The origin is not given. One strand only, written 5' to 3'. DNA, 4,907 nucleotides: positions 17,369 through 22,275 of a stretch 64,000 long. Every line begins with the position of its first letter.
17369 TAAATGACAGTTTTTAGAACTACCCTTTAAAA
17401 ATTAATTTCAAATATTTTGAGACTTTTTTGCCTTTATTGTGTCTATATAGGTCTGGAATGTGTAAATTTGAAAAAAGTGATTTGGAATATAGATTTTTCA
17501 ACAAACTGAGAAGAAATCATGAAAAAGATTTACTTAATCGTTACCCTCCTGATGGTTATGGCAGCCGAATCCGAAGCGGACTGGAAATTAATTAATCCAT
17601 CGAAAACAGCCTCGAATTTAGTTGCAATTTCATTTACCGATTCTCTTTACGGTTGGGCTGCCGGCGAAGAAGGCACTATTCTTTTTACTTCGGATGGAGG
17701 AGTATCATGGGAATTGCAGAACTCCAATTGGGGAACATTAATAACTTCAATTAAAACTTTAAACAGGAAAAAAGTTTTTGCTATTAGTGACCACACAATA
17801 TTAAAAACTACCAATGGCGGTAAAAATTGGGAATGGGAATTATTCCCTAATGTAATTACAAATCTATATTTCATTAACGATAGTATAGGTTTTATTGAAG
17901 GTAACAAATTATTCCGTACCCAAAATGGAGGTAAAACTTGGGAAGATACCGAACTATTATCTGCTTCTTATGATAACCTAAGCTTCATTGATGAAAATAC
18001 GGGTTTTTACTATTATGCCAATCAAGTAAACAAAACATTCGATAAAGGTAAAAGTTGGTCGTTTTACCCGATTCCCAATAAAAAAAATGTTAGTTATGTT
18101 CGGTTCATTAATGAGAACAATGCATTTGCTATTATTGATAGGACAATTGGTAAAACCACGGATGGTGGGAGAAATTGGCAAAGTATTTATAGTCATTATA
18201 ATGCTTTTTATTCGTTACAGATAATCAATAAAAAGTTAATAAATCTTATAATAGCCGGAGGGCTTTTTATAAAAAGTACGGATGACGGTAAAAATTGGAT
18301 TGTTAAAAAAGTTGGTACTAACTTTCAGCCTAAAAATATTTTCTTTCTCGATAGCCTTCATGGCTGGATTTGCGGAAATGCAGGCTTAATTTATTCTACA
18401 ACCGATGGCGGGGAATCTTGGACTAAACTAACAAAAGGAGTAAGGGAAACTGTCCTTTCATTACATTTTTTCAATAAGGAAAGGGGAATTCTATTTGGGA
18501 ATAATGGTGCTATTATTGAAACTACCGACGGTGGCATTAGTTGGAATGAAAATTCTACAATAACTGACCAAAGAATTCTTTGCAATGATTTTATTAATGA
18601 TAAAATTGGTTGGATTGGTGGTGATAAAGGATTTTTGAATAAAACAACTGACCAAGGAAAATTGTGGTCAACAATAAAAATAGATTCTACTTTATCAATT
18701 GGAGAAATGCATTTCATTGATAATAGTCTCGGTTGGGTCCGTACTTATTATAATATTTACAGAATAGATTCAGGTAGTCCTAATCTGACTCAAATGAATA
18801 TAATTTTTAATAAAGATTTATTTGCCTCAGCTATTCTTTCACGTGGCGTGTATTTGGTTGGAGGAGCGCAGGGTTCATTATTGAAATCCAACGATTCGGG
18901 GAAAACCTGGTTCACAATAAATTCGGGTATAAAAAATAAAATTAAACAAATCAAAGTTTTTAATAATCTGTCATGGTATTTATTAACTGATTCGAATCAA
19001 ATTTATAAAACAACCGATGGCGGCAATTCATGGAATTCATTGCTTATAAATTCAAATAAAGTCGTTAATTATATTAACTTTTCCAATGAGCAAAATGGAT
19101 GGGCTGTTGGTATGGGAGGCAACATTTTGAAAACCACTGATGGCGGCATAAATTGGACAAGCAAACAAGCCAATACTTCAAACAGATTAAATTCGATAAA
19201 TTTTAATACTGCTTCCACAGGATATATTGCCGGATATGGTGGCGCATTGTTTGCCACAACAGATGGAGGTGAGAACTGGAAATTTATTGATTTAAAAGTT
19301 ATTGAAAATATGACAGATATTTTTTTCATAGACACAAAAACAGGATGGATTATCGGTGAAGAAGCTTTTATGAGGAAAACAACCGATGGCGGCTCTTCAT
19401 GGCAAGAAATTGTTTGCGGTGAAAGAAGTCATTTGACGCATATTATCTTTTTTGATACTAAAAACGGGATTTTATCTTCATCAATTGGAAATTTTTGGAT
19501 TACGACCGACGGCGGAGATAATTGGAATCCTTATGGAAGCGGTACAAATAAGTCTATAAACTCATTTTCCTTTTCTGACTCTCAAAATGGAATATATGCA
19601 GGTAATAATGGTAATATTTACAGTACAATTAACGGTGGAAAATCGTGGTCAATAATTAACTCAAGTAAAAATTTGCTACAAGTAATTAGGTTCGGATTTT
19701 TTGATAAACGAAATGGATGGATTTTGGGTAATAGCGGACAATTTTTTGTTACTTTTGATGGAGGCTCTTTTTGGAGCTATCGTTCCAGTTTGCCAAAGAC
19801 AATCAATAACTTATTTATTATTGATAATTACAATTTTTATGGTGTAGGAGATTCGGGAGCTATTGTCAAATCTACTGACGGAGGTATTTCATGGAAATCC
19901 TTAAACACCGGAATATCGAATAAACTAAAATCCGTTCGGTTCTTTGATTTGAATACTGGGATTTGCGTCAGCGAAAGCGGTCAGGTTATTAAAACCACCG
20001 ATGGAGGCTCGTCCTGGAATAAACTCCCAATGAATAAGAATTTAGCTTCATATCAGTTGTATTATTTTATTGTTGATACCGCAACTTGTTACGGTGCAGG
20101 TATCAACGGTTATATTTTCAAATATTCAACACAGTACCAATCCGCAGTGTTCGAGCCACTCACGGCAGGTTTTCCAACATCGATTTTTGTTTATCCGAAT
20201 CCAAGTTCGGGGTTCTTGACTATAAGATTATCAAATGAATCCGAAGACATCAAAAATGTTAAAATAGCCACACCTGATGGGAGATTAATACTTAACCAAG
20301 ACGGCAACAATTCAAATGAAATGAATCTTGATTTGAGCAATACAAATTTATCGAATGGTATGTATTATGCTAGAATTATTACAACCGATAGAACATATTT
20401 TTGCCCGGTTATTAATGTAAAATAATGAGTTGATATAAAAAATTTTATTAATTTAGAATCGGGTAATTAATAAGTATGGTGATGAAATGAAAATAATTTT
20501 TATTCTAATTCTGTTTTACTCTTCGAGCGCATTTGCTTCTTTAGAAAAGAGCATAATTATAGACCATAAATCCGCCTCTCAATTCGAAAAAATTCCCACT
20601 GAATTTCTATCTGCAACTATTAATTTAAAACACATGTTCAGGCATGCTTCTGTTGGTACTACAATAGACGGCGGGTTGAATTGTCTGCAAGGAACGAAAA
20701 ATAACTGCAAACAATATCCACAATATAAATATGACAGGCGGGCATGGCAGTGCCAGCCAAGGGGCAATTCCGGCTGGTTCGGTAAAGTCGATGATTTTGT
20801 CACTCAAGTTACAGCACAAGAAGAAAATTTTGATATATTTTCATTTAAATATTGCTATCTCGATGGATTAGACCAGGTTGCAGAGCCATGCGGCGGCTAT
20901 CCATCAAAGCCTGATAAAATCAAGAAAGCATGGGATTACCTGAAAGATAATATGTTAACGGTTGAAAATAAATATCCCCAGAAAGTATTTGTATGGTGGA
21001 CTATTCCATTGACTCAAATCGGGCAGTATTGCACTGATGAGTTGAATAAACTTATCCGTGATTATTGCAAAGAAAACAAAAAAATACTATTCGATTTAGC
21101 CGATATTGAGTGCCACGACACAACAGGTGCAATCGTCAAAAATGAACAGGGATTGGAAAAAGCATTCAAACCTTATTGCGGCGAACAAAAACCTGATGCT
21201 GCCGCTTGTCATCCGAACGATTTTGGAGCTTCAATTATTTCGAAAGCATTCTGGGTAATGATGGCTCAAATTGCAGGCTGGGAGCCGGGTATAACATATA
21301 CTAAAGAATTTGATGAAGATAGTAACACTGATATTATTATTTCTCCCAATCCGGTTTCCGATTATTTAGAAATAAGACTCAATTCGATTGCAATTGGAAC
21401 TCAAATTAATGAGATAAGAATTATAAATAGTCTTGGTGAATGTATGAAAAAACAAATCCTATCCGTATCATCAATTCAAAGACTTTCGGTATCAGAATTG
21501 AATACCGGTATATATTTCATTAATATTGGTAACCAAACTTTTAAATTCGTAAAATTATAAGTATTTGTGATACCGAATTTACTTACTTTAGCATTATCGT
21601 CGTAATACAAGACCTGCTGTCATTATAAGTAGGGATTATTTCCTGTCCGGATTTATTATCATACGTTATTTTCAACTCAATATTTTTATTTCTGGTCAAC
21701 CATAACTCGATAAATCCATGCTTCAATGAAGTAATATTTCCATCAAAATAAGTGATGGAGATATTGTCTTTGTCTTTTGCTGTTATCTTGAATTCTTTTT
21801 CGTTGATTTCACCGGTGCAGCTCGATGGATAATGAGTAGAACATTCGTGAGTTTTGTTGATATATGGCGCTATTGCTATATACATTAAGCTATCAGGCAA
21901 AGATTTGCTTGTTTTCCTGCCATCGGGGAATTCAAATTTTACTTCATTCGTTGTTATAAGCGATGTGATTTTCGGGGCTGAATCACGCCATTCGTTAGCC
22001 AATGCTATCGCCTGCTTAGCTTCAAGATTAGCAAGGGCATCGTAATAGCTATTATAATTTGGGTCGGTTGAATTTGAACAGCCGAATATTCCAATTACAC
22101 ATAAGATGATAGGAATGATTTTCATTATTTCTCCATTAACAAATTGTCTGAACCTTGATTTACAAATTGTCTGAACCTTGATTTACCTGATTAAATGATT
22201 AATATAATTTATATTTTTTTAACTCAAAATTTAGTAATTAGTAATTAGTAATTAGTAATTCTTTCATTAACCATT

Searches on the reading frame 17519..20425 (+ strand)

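Call 5: search_protein_families(library=pfam, proteins=[window:17519-20425:+], max_evalue=0.01)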
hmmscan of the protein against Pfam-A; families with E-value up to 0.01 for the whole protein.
window:17519-20425:+ (968 aa): 3 families
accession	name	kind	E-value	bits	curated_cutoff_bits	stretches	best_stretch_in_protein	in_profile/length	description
PF14870.12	PSII_BNR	-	4.9e-70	236.6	27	8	503-593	7-100/303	Photosynthesis system II assembly factor YCF48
PF02012.26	BNR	-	2e-11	42.5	27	0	785-793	3-11/12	BNR/Asp-box repeat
PF18962.6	Por_Secre_tail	-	1.9e-10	41.3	27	1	891-958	1-67/75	Secretion system C-terminal sorting domain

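Call 6: search_protein_families(library=ncbifam, proteins=[window:17519-20425:+], max_evalue=0.01)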
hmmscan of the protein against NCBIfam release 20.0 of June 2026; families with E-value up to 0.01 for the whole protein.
window:17519-20425:+ (968 aa): 3 families
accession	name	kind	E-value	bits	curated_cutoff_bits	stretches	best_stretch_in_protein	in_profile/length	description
NF010237.0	PRK13684.1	equivalog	8.8e-79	264.9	326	10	512-593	44-127/334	photosynthesis system II assembly factor Ycf48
NF045728.1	glycosyl_F510_1955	equivalog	5.4e-39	133.9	175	6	212-353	76-221/246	F510_1955 family glycosylhydrolase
TIGR04183.1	Por_Secre_tail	domain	1.2e-08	34.8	23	1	891-960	1-65/72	T9SS type A sorting domain-containing protein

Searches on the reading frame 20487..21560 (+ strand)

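Call 28: search_protein_families(library=pfam, proteins=[window:20487-21560:+], max_evalue=0.0001)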
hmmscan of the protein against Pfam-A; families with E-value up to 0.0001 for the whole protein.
window:20487-21560:+ (357 aa): 1 family
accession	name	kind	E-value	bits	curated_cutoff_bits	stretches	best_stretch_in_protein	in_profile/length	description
PF18962.6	Por_Secre_tail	-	1.2e-10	41.9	27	1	285-354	1-69/75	Secretion system C-terminal sorting domain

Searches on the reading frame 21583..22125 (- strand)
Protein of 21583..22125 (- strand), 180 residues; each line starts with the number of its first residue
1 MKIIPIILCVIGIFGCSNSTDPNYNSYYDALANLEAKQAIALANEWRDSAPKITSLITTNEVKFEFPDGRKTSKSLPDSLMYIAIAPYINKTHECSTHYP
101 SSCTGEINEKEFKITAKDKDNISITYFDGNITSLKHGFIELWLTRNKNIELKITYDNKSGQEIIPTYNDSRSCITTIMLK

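Call 28: search_protein_families(library=pfam, proteins=[window:21583-22125:-], max_evalue=0.0001)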
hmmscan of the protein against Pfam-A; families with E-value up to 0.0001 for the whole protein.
window:21583-22125:- (180 aa): 1 family
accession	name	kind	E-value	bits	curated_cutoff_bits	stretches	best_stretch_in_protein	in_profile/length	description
PF21172.3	CueP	-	7e-27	94.2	27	1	53-177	17-137/138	Periplasmic copper-binding protein CueP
